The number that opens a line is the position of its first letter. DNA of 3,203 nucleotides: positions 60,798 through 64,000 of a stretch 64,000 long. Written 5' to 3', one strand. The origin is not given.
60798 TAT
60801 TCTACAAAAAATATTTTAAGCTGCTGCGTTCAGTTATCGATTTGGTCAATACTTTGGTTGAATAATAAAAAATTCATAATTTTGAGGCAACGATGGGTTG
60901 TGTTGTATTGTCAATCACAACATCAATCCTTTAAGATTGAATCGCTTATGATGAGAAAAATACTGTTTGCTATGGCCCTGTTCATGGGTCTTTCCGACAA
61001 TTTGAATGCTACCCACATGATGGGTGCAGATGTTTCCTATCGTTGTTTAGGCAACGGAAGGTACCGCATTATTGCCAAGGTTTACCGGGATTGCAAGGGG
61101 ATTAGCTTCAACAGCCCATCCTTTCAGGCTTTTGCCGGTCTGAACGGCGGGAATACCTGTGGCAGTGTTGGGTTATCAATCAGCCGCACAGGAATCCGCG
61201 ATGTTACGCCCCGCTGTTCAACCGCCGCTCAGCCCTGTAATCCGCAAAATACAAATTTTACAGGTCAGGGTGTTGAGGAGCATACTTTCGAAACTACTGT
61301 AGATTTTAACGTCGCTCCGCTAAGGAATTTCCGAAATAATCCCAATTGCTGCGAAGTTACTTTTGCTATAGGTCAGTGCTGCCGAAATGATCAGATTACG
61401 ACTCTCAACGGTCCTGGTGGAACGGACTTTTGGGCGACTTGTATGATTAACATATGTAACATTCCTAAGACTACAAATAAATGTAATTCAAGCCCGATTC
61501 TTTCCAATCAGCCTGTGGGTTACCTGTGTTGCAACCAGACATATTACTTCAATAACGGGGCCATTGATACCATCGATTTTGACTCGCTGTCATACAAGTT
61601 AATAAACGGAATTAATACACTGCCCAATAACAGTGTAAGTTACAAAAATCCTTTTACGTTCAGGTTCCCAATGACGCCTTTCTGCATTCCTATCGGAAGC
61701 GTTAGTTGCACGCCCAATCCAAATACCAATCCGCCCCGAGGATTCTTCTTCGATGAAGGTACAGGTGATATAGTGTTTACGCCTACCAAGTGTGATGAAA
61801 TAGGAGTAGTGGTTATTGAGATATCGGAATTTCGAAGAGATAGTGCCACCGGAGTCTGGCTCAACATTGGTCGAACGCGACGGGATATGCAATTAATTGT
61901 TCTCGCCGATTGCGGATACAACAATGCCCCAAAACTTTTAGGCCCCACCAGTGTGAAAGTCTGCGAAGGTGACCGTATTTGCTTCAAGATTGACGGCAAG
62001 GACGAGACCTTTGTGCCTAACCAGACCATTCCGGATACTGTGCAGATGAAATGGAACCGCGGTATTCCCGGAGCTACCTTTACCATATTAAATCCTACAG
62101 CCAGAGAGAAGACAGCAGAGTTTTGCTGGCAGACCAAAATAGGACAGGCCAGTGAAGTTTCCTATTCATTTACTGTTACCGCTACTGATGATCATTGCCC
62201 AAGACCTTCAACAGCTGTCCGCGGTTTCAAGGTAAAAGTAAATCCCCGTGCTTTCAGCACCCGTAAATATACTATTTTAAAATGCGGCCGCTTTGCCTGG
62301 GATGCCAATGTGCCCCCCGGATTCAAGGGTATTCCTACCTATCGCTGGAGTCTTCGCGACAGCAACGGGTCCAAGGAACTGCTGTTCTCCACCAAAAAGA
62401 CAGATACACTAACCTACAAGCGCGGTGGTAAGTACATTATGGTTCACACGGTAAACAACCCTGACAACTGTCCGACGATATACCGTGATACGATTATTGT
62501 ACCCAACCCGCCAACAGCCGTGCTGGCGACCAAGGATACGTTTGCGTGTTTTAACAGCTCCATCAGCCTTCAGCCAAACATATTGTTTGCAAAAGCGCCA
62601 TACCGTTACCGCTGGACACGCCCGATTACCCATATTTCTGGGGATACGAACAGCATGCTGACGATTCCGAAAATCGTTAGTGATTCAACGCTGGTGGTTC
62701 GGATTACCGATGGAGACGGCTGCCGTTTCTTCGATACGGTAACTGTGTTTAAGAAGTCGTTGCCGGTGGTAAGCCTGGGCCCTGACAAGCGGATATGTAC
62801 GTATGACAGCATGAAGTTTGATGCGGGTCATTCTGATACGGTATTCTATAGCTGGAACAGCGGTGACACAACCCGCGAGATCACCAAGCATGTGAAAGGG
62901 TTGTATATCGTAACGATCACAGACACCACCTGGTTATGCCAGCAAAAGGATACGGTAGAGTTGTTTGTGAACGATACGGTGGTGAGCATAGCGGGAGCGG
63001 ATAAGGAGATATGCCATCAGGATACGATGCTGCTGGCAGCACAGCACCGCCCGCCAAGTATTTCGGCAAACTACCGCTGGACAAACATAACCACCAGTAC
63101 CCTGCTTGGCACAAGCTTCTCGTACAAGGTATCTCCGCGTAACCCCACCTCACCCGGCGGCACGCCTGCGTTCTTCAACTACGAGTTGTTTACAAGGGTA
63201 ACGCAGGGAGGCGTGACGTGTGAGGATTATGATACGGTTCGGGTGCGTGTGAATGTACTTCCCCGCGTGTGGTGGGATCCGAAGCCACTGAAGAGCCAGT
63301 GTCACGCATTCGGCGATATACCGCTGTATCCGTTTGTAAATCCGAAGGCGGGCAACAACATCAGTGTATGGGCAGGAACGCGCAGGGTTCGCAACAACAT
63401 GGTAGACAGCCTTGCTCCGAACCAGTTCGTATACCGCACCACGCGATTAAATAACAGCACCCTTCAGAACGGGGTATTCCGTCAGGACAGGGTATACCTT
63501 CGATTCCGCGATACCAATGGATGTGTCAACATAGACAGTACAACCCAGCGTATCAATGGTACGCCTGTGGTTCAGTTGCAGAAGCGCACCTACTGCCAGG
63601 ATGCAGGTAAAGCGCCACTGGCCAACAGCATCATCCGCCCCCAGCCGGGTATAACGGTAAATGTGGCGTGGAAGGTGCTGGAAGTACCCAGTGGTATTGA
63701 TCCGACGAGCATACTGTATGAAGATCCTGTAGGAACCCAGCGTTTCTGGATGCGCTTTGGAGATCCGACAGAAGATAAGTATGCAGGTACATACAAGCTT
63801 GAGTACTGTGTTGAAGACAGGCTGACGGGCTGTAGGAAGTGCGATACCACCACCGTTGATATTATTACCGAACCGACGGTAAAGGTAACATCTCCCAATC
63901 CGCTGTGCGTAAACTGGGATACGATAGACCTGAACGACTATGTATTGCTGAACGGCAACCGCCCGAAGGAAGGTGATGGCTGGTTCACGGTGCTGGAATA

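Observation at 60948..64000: Unannotated open-ended ORF encoding a giant Cys-rich SprB-repeat adhesin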

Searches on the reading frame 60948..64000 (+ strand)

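Call 4: search_protein_families(library=pfam, proteins=[window:60948-64000:+], max_evalue=1)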
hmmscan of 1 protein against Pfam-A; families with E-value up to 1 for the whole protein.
window:60948-64000:+ (1017 aa): 3 families
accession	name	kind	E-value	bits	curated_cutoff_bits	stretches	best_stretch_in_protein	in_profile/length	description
PF18911.6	PKD_4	-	9.1e-06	26.1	27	1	605-649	3-52/85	PKD domain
PF22352.2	K319L-like_PKD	-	0.0021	18.4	27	0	682-717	1-39/84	K319L-like, PKD domain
PF13689.11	DUF4154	-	0.06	13.9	24.9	1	626-679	65-118/143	YfiR/HmsC-like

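Call 5: search_protein_families(library=ncbifam, proteins=[window:60948-64000:+], max_evalue=1)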
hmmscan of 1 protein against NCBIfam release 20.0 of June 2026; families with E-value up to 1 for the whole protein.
window:60948-64000:+ (1017 aa): 0 families

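Call 6: find_homologous_proteins(query=window:60948-64000:+)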
Query window:60948-64000:+ (1017 aa): 441 proteins with E <= 0.001 among 7346 candidates; the best 120 are listed.
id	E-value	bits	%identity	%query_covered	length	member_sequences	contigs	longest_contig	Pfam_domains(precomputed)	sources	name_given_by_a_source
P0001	0.0e+0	1976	79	100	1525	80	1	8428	PF00801.27,PF13585.13,PF18911.7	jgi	jgi:gliding motility-associated-like protein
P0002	0.0e+0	1924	78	99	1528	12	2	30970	PF00801.27,PF13585.13,PF18911.7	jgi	jgi:gliding motility-associated-like protein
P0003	0.0e+0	1450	60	99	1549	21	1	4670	PF22352.3,PF00801.27,PF13585.13,PF18911.7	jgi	jgi:gliding motility-associated-like protein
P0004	0.0e+0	1442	59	100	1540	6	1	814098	PF00801.27,PF13585.13,PF18911.7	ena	-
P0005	0.0e+0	1438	60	99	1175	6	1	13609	-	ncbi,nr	ncbi:MAG: hypothetical protein IT244_13960, partial [Bacteroidia bacterium]|nr:hypothetical protein 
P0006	0.0e+0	1376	57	100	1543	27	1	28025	PF00801.27,PF13585.13,PF18911.7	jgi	jgi:gliding motility-associated-like protein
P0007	0.0e+0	1355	57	99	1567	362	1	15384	PF00801.27,PF13585.13,PF18911.7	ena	-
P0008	0.0e+0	1344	57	99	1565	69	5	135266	PF00801.27,PF13585.13,PF18911.7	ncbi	-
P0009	0.0e+0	1341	56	98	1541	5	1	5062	PF00801.27,PF13585.13,PF18911.7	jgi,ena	-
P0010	0.0e+0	1334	55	100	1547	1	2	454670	PF00801.27,PF13585.13,PF18911.7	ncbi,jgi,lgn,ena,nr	ncbi:MAG: gliding motility-associated C-terminal domain-containing protein [Bacteroidetes bacterium]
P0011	0.0e+0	1333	57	100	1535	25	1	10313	PF00801.27,PF13585.13,PF18911.7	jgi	jgi:gliding motility-associated-like protein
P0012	0.0e+0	1316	55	98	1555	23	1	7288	PF00801.27,PF13585.13,PF18911.7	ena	-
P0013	0.0e+0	1307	56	100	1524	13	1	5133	PF13585.13,PF18911.7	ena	-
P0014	0.0e+0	1293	55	97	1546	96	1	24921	PF00801.27,PF13585.13,PF18911.7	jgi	jgi:gliding motility-associated-like protein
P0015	0.0e+0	1291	55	100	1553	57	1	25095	PF13585.13,PF18911.7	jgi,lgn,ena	jgi:gliding motility-associated-like protein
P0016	0.0e+0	1279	53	98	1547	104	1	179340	PF00801.27,PF13585.13,PF18911.7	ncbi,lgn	ncbi:MAG: gliding motility-associated C-terminal domain-containing protein [Bacteroidia bacterium]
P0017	0.0e+0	1278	54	99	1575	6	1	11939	PF22352.3,PF00801.27,PF13585.13,PF18911.7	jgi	jgi:gliding motility-associated-like protein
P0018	0.0e+0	1272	54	99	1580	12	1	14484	PF00801.27,PF13585.13,PF18911.7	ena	-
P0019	0.0e+0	1263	52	99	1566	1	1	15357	PF00801.27,PF13585.13,PF18911.7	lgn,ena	-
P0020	0.0e+0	1260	54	99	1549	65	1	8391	PF00801.27,PF13585.13,PF18911.7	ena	-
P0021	0.0e+0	1255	54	97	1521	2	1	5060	PF00801.27,PF13585.13,PF18911.7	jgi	jgi:gliding motility-associated-like protein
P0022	0.0e+0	1251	53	98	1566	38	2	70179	PF00801.27,PF13585.13,PF18911.7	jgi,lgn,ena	-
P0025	0.0e+0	1235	52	99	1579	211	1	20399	PF00801.27,PF13585.13,PF18911.7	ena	-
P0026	0.0e+0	1232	54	99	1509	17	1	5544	PF13585.13,PF18911.7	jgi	jgi:gliding motility-associated-like protein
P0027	0.0e+0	1227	51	98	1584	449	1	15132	PF00801.27,PF13585.13,PF18911.7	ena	-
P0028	0.0e+0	1219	53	98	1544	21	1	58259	PF00801.27,PF13585.13,PF18911.7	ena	-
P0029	0.0e+0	1187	53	99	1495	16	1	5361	PF13585.13,PF18911.7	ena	-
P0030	0.0e+0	1175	51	99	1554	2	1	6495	PF00801.27,PF13585.13,PF18911.7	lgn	-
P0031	0.0e+0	1174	52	99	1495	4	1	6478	PF13585.13,PF18911.7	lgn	-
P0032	0.0e+0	1170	53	97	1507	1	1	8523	PF13585.13,PF18911.7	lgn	-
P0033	0.0e+0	1169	53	97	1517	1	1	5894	PF13585.13,PF18911.7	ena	-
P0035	0.0e+0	1164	52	98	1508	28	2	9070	PF13585.13,PF18911.7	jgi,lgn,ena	jgi:gliding motility-associated-like protein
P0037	0.0e+0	1148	52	97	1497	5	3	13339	PF13585.13,PF18911.7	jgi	jgi:gliding motility-associated-like protein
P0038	0.0e+0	1146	51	99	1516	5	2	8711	PF13585.13,PF18911.7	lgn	-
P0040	0.0e+0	1143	51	98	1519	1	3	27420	PF13585.13,PF18911.7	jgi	jgi:gliding motility-associated-like protein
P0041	0.0e+0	1137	52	97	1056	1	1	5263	PF18911.7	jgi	jgi:hypothetical protein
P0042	0.0e+0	1124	52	97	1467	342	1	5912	PF13585.13,PF18911.7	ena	-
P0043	0.0e+0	1118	52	96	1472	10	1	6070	PF13585.13,PF18911.7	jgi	jgi:gliding motility-associated-like protein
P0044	0.0e+0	1102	51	97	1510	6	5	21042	PF13585.13,PF18911.7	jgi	jgi:gliding motility-associated-like protein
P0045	0.0e+0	1102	51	99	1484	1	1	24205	PF13585.13,PF18911.7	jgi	-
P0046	0.0e+0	1099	49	97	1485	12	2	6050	PF13585.13,PF18911.7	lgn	-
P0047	0.0e+0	1096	51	99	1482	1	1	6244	PF13585.13,PF18911.7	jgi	jgi:gliding motility-associated-like protein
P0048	0.0e+0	1096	51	99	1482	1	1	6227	PF13585.13,PF18911.7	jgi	jgi:gliding motility-associated-like protein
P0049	0.0e+0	1096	51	99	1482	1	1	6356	PF13585.13,PF18911.7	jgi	jgi:gliding motility-associated-like protein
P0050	0.0e+0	1096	51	99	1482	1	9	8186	PF13585.13,PF18911.7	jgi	jgi:gliding motility-associated-like protein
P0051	0.0e+0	1091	49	99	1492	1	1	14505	PF13585.13,PF18911.7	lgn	-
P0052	0.0e+0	1088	50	99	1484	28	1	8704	PF13585.13,PF18911.7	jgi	jgi:gliding motility-associated-like protein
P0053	0.0e+0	1086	50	99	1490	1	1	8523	PF13585.13,PF18911.7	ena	-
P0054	0.0e+0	1086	50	99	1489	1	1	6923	PF13585.13,PF18911.7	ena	-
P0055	0.0e+0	1085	51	97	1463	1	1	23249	PF13585.13,PF18911.7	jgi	jgi:gliding motility-associated-like protein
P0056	0.0e+0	1085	50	99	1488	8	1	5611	PF13585.13,PF18911.7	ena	-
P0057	0.0e+0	1084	51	100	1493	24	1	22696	PF00801.27,PF13585.13,PF18911.7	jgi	-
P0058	0.0e+0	1083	51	97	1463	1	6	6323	PF13585.13,PF18911.7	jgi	jgi:gliding motility-associated-like protein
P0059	0.0e+0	1083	50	99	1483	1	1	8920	PF13585.13,PF18911.7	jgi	-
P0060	0.0e+0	1083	51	97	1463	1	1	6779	PF13585.13,PF18911.7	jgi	jgi:gliding motility-associated-like protein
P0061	0.0e+0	1083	49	99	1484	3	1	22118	PF13585.13,PF18911.7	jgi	-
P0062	0.0e+0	1083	51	97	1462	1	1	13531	PF13585.13,PF18911.7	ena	-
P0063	0.0e+0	1082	50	100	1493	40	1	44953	PF00801.27,PF13585.13,PF18911.7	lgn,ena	-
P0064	0.0e+0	1082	50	97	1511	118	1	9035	PF13585.13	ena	-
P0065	0.0e+0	1082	51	97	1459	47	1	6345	PF13585.13,PF18911.7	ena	-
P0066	0.0e+0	1081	51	97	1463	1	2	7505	PF13585.13,PF18911.7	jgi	jgi:gliding motility-associated-like protein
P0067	0.0e+0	1081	50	98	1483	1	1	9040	PF13585.13,PF18911.7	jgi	jgi:gliding motility-associated-like protein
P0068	0.0e+0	1079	51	97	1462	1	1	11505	PF13585.13,PF18911.7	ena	-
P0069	0.0e+0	1078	51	97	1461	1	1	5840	PF13585.13,PF18911.7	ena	-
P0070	0.0e+0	1077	50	97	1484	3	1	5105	PF13585.13,PF18911.7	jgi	jgi:gliding motility-associated-like protein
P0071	0.0e+0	1077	49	99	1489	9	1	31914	PF13585.13,PF18911.7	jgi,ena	jgi:gliding motility-associated-like protein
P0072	0.0e+0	1072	49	99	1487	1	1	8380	PF13585.13,PF18911.7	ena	-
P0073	0.0e+0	1072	49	97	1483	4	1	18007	PF13585.13,PF18911.7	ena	-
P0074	0.0e+0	1071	50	99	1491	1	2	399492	PF13585.13,PF18911.7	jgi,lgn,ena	jgi:gliding motility-associated-like protein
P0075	0.0e+0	1070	49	99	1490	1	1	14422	PF13585.13,PF18911.7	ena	-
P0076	0.0e+0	1070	49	97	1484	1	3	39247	PF13585.13,PF18911.7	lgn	-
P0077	0.0e+0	1069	49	99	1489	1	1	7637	PF13585.13,PF18911.7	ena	-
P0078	0.0e+0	1066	50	97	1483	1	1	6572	PF13585.13,PF18911.7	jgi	-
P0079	0.0e+0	1062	50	98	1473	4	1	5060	PF13585.13,PF18911.7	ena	-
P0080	0.0e+0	1061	49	99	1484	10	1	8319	PF13585.13,PF18911.7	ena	-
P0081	0.0e+0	1060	49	97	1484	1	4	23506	PF13585.13,PF18911.7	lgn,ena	-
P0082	0.0e+0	1060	50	97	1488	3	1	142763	PF13585.13,PF18911.7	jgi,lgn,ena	jgi:gliding motility-associated-like protein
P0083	0.0e+0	1060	50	97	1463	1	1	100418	PF13585.13,PF18911.7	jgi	-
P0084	0.0e+0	1059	50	97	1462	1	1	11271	PF13585.13,PF18911.7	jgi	jgi:gliding motility-associated-like protein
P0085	0.0e+0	1059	49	99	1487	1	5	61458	PF22352.3,PF13585.13,PF18911.7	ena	-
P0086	0.0e+0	1059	49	99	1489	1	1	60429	PF22352.3,PF13585.13,PF18911.7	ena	-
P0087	0.0e+0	1054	49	99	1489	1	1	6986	PF13585.13,PF18911.7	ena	-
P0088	0.0e+0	1054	50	97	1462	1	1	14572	PF13585.13,PF18911.7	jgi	-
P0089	0.0e+0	1051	49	97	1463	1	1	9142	PF13585.13,PF18911.7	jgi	jgi:gliding motility-associated-like protein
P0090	0.0e+0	1050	50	97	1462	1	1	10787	PF13585.13,PF18911.7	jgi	-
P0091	0.0e+0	1050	50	97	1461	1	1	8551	PF13585.13,PF18911.7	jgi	jgi:gliding motility-associated-like protein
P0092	0.0e+0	1050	50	97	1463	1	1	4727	PF13585.13,PF18911.7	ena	-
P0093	0.0e+0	1049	50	97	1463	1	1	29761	PF13585.13,PF18911.7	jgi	jgi:gliding motility-associated-like protein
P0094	0.0e+0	1049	50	97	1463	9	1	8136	PF13585.13,PF18911.7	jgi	jgi:gliding motility-associated-like protein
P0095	0.0e+0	1045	49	97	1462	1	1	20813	PF13585.13,PF18911.7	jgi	-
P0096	0.0e+0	1042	48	99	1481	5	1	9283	PF13585.13,PF18911.7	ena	-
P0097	0.0e+0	1041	49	97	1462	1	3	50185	PF13585.13,PF18911.7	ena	-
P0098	0.0e+0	1039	49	97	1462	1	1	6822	PF13585.13,PF18911.7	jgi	-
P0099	0.0e+0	1039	49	98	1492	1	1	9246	PF00801.27,PF13585.13,PF18911.7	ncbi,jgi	jgi:gliding motility-associated-like protein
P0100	0.0e+0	1037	49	97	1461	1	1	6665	PF13585.13,PF18911.7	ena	-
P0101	0.0e+0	1029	54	78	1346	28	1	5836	PF00801.27,PF13585.13,PF18911.7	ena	-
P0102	0.0e+0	1019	49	96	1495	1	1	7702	PF13585.13,PF18911.7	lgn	-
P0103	5.2e-291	986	48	97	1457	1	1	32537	PF13585.13,PF18911.7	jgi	-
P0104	1.5e-290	985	47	98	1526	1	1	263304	PF13585.13,PF18911.7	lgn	-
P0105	2.9e-285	967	47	98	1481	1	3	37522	PF00801.27,PF13585.13,PF18911.7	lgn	-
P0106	1.2e-282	959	47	93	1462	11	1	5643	PF13585.13,PF18911.7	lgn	-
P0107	9.1e-266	903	43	98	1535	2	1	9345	PF00801.27,PF13585.13,PF18911.7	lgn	-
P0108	6.5e-263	893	43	98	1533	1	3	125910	PF00801.27,PF13585.13,PF18911.7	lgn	-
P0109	3.0e-257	874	42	99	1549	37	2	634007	PF13585.13,PF18911.7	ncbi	-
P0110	1.8e-247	842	63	52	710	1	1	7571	-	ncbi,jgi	jgi:hypothetical protein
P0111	3.0e-247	841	42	100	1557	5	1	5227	PF13585.13,PF18911.7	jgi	jgi:gliding motility-associated-like protein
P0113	8.9e-245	833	42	100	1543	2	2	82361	PF13585.13,PF18911.7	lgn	-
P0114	2.2e-244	832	42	99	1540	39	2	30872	PF13585.13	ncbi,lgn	-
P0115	2.3e-244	832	42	99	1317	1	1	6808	PF18911.7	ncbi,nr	ncbi:MAG: hypothetical protein H7321_06315, partial [Bacteroidia bacterium]|nr:hypothetical protein 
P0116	1.3e-243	829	40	96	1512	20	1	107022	PF00801.27,PF13585.13,PF08329.17,PF18911.7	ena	-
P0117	2.2e-243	829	58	52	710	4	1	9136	PF18962.8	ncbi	ncbi:MAG: T9SS type A sorting domain-containing protein [Sphingomonadales bacterium]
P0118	2.2e-243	829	41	98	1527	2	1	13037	PF13585.13,PF18911.7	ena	-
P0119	6.0e-243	827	41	100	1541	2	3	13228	PF13585.13,PF18911.7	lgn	-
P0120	6.7e-243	827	42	98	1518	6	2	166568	PF13585.13,PF18911.7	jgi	jgi:gliding motility-associated-like protein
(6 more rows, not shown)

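Call 7: search_solved_structures(query=window:60948-64000:+, max_evalue=1)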
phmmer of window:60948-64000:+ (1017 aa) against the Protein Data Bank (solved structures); distinct sequences matched with E-value up to 1: 0.

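Call 9: search_protein_families(library=pfam, proteins=[P0001, P0002, P0010, P0117, P0110], max_evalue=0.1)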
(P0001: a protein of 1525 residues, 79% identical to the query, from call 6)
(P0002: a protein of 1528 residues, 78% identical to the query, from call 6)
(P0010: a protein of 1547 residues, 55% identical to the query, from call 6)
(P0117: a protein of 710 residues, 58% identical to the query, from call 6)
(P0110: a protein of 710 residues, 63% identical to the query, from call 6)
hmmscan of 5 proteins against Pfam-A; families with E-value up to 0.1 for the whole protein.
P0001 (1525 aa): 4 families
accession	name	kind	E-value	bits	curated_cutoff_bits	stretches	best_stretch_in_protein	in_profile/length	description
PF18911.6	PKD_4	-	5.5e-20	71.6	27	2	1250-1323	4-76/85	PKD domain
PF13585.12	CHU_C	-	3.7e-15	56.3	27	1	1438-1521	3-84/86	CHU_C Type IX secretion signal domain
PF00801.26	PKD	-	2.7e-06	27.7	23.5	1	1277-1325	26-75/80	PKD domain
PF08329.16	ChitinaseA_N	-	0.00026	21.1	21.2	0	479-518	70-109/133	Chitinase A, N-terminal domain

P0002 (1528 aa): 5 families
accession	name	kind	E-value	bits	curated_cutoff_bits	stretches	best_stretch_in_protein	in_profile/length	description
PF18911.6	PKD_4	-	6.1e-20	71.5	27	2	1253-1326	4-76/85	PKD domain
PF13585.12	CHU_C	-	3.8e-15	56.2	27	1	1441-1515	3-77/86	CHU_C Type IX secretion signal domain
PF00801.26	PKD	-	2.3e-07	31.1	23.5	1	1280-1329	26-76/80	PKD domain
PF08329.16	ChitinaseA_N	-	0.0036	17.4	21.2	0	1293-1328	67-100/133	Chitinase A, N-terminal domain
PF22352.2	K319L-like_PKD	-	0.066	13.7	27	0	1272-1324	17-74/84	K319L-like, PKD domain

P0010 (1547 aa): 4 families
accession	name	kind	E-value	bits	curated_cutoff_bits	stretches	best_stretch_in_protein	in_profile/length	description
PF18911.6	PKD_4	-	3.2e-19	69.2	27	2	1282-1346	13-76/85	PKD domain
PF13585.12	CHU_C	-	3.9e-15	56.2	27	1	1459-1533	2-74/86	CHU_C Type IX secretion signal domain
PF00801.26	PKD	-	3.6e-08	33.7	23.5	1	1300-1346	26-73/80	PKD domain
PF08329.16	ChitinaseA_N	-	0.023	14.8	21.2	0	1119-1167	52-100/133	Chitinase A, N-terminal domain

P0117 (710 aa): 9 families
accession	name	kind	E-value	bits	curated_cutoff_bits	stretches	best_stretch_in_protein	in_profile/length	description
PF18962.6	Por_Secre_tail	-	2.5e-06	28.1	27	1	637-701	2-69/75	Secretion system C-terminal sorting domain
PF18911.6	PKD_4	-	3.3e-05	24.3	27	1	431-516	4-84/85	PKD domain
PF16967.11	TcfC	-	0.0046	16.9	29.4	0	653-702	11-60/68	E-set like domain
PF17802.7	SpaA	-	0.0076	16.8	23.1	0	653-692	17-56/91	Prealbumin-like fold domain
PF08329.16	ChitinaseA_N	-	0.0077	16.3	21.2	0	536-623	24-112/133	Chitinase A, N-terminal domain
PF07495.19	Y_Y_Y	-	0.011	16.1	26.6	0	29-46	29-46/65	Y_Y_Y domain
PF23623.1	GBD_IRG7_N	-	0.017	15.7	27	0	656-698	39-82/95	IRG7 N-terminal galactose binding domain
PF22352.2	K319L-like_PKD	-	0.022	15.2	27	0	447-492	14-61/84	K319L-like, PKD domain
PF05307.16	Bundlin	-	0.034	14.8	22.3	0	511-610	38-136/151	Bundlin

P0110 (710 aa): 2 families
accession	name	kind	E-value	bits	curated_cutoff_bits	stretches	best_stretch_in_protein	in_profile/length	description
PF16407.11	PKD_2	-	0.0024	18.6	39.2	1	541-624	38-115/157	PKD-like family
PF22352.2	K319L-like_PKD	-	0.04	14.4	27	0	394-414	51-71/84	K319L-like, PKD domain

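Call 10: search_protein_families(library=ncbifam, proteins=[P0001, P0002, P0010, P0117, P0110], max_evalue=0.1)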
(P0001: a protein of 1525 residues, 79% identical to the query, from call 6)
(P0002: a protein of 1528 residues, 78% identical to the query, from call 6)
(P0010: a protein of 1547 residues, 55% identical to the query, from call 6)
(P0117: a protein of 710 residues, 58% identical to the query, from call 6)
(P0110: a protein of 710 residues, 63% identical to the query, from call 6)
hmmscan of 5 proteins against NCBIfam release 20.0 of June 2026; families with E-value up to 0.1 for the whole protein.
P0001 (1525 aa): 2 families
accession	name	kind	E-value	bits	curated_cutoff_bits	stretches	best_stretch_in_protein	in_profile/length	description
TIGR04131.1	Bac_Flav_CTERM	domain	4.8e-12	45.9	35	1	1438-1525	3-85/85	T9SS type B sorting domain-containing protein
TIGR04183.1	Por_Secre_tail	domain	0.026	14.5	23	1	1452-1506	8-59/72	T9SS type A sorting domain-containing protein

P0002 (1528 aa): 2 families
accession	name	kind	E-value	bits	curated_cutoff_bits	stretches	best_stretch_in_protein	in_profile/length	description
TIGR04131.1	Bac_Flav_CTERM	domain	1.3e-11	44.5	35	1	1441-1528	3-85/85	T9SS type B sorting domain-containing protein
TIGR04183.1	Por_Secre_tail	domain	0.0036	17.3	23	1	1455-1509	8-59/72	T9SS type A sorting domain-containing protein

P0010 (1547 aa): 1 family
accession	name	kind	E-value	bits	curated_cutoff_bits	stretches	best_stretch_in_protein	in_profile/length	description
TIGR04131.1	Bac_Flav_CTERM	domain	2.1e-11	43.8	35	1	1460-1547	3-85/85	T9SS type B sorting domain-containing protein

P0117 (710 aa): 2 families
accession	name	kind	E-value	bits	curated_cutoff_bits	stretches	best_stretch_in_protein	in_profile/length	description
TIGR04183.1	Por_Secre_tail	domain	2.1e-06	27.6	23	1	637-701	2-65/72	T9SS type A sorting domain-containing protein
NF038113.1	T9SSA_dep_M36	equivalog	0.00016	20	885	1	620-700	781-861/869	T9SS-dependent M36 family metallopeptidase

P0110 (710 aa): 0 families
